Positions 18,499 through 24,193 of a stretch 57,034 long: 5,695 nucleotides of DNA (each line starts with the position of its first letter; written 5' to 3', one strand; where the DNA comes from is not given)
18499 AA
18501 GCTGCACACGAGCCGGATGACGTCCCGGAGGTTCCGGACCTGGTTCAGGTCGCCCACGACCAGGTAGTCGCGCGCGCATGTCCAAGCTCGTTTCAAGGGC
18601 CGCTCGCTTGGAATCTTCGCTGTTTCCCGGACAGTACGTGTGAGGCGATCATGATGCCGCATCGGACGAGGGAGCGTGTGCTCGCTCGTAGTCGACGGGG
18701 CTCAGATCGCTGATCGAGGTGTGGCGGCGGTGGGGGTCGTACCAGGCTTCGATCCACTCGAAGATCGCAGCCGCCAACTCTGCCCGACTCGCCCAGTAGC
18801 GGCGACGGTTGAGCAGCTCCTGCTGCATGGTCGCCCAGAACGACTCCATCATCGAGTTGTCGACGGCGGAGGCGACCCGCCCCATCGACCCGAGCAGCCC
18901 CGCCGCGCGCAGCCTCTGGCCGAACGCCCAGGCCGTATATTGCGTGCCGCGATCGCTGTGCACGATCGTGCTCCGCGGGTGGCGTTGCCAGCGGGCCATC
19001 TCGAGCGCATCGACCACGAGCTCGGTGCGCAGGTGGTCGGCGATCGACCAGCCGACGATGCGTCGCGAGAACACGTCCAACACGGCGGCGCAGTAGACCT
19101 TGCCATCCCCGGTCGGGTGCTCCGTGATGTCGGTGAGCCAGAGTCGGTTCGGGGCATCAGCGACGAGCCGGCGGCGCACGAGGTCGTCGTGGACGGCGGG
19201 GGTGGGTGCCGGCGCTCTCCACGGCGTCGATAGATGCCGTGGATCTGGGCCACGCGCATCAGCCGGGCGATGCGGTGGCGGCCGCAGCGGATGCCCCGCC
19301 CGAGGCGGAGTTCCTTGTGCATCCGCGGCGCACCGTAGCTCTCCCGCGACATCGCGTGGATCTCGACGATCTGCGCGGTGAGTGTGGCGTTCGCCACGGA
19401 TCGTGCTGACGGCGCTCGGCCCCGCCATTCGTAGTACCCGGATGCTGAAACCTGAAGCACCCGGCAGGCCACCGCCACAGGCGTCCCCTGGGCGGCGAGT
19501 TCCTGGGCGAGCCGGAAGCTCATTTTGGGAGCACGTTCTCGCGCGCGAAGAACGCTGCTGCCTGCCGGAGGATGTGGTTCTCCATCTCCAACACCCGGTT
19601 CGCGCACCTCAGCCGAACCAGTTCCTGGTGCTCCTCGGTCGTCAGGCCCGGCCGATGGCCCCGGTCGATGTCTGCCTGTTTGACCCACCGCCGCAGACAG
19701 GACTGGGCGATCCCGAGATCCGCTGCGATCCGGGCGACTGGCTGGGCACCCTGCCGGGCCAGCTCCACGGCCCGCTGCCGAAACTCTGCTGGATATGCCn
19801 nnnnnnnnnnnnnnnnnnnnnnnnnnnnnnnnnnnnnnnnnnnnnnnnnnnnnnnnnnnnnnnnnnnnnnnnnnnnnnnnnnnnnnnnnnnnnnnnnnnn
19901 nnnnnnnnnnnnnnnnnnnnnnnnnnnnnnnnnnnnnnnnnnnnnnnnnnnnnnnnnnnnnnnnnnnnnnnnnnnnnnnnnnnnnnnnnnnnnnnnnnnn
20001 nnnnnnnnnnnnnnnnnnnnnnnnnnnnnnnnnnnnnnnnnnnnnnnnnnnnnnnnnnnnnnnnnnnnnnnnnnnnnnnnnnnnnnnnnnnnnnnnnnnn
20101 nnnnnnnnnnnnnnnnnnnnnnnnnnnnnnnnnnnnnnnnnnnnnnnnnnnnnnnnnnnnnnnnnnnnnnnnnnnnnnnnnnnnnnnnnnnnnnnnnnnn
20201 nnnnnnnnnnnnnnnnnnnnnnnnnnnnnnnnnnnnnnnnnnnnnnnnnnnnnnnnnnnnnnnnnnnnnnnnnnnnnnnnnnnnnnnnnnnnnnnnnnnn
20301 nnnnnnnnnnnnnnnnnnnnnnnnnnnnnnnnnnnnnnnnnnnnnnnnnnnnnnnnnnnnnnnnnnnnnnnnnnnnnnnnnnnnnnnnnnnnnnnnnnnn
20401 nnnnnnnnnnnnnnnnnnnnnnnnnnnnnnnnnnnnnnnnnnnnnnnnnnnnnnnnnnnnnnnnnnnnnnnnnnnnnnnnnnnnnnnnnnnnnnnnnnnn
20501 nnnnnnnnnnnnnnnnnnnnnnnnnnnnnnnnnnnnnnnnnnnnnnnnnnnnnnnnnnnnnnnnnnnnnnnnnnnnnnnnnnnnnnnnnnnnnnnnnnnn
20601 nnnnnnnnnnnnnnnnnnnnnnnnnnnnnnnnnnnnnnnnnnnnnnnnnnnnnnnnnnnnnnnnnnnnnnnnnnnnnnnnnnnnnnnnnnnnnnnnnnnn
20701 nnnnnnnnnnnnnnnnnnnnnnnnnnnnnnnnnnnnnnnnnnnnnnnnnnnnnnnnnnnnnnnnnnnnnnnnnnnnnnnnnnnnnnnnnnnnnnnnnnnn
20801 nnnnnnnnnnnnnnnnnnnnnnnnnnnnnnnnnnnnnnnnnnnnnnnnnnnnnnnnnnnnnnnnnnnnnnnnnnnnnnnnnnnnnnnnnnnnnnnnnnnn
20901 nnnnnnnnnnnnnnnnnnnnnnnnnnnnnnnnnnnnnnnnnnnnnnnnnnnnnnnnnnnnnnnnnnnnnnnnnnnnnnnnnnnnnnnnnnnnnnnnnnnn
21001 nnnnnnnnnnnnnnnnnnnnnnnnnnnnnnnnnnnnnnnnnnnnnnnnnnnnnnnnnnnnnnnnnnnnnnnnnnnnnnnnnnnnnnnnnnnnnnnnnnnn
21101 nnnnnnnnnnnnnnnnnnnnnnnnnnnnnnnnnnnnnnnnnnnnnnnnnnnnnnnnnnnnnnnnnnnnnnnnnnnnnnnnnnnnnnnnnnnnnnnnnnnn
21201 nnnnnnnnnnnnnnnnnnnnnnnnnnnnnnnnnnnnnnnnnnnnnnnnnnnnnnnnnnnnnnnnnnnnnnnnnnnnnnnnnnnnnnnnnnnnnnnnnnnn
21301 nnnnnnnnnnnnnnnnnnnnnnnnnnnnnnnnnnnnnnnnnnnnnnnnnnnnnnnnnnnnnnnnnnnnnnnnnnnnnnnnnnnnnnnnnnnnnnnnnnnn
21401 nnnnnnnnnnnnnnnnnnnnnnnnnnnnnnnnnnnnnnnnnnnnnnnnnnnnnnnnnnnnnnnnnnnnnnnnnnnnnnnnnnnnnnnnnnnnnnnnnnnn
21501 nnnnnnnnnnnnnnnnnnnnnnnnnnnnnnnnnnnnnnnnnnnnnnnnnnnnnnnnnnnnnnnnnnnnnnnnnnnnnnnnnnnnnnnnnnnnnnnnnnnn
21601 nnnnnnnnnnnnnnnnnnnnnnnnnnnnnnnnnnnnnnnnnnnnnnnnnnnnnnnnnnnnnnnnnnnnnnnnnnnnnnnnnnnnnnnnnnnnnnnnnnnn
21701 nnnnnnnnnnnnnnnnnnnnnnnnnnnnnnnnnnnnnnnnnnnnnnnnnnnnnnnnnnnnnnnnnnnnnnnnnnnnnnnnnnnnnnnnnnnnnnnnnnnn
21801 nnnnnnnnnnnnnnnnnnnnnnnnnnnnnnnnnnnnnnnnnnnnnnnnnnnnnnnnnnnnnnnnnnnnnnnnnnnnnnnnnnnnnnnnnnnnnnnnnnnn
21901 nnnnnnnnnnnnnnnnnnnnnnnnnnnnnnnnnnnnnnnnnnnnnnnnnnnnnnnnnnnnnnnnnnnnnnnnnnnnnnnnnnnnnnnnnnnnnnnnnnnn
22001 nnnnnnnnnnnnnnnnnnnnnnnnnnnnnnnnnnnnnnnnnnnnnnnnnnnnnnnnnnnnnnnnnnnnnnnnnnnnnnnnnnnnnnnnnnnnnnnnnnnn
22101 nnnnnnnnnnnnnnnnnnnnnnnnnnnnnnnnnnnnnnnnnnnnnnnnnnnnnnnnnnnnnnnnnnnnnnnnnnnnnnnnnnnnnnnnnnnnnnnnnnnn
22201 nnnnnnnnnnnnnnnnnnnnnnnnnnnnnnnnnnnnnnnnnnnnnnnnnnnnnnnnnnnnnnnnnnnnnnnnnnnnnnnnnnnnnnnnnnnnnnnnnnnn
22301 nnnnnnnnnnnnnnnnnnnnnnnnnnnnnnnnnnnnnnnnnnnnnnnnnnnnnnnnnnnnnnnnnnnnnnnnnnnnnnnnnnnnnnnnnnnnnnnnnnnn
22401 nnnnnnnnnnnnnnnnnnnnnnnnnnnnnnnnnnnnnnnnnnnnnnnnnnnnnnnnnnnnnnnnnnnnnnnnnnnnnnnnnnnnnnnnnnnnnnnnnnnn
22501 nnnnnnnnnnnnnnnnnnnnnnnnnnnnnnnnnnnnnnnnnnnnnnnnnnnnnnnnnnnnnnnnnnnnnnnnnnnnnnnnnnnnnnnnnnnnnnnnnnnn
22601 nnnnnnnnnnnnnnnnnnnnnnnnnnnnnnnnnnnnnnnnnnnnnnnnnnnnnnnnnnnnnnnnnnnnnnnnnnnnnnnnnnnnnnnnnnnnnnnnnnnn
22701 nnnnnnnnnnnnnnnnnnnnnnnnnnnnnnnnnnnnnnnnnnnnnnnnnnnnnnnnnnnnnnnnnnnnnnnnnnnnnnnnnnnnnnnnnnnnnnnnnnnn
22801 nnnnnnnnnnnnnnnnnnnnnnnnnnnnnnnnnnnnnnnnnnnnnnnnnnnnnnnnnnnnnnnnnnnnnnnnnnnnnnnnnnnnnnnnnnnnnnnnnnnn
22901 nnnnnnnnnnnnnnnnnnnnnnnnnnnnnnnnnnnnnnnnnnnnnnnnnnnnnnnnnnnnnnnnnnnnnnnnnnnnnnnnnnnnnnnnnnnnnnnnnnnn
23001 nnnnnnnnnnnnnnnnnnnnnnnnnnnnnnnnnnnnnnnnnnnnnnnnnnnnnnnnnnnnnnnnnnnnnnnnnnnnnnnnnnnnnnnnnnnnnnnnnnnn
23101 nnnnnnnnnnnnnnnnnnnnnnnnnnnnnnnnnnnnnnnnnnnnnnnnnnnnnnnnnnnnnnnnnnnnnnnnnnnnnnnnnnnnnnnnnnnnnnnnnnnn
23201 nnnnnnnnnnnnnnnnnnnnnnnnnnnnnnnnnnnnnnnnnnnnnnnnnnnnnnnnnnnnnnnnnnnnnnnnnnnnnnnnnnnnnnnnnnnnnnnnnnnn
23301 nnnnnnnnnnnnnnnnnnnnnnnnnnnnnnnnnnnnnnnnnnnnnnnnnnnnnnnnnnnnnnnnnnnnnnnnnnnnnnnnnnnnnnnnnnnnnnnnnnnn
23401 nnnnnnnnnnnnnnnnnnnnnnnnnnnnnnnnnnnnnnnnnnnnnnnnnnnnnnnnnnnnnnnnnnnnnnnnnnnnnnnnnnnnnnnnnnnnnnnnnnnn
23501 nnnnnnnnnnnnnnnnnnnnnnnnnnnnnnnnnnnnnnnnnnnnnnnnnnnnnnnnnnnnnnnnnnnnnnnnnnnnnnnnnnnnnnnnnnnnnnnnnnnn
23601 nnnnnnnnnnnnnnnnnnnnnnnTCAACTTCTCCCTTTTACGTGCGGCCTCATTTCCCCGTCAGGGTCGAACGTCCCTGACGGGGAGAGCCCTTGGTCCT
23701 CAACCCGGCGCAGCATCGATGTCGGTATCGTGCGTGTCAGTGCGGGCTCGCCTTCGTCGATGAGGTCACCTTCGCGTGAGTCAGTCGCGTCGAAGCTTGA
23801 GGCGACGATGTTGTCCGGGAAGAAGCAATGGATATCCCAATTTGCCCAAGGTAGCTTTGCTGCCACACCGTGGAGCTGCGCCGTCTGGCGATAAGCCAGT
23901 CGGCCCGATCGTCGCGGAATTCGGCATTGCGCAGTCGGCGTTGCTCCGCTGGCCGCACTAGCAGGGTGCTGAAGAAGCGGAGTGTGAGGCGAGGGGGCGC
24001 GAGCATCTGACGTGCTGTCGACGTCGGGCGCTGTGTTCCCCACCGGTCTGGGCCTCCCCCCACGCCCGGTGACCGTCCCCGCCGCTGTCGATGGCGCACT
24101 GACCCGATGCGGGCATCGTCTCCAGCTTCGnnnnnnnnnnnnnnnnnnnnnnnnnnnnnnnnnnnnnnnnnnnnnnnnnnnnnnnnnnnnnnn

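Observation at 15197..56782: About 41.5 kb of accessory DNA lies between an orphan 3' tail and the working 3' end of the class II ribonucleotide reductase gene (39-bp att-like direct repeat)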

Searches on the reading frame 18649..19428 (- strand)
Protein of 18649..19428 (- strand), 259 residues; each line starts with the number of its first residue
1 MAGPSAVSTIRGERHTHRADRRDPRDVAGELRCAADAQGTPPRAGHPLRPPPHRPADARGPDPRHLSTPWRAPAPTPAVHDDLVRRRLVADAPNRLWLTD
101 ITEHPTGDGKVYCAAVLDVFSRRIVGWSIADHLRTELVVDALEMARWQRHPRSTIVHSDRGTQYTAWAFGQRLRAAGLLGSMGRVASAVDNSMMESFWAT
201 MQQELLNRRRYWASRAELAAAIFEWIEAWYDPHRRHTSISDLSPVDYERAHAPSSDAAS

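Call 10: search_protein_families(library=pfam, proteins=[window:18649-19428:-], max_evalue=0.01)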
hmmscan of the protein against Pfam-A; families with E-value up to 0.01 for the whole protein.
window:18649-19428:- (259 aa): 3 families
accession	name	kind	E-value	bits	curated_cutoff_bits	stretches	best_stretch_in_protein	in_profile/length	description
PF00665.32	rve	-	3e-23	82.4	32.6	1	91-187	2-101/102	Integrase core domain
PF13683.12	rve_3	-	7.5e-10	38.9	26.5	1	181-244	6-67/67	Integrase core domain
PF13333.12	rve_2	-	9.3e-08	32.5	22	1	195-249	1-53/56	Integrase core domain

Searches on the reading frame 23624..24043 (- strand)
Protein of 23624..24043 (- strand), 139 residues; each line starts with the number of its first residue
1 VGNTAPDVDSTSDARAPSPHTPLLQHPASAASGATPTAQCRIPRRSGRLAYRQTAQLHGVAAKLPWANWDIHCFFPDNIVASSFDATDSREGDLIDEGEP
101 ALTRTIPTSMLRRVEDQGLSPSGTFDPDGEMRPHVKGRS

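Call 19: search_protein_families(library=pfam, proteins=[window:23624-24043:-], max_evalue=0.01)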
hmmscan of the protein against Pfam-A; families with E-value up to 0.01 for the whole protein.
window:23624-24043:- (139 aa): 0 families
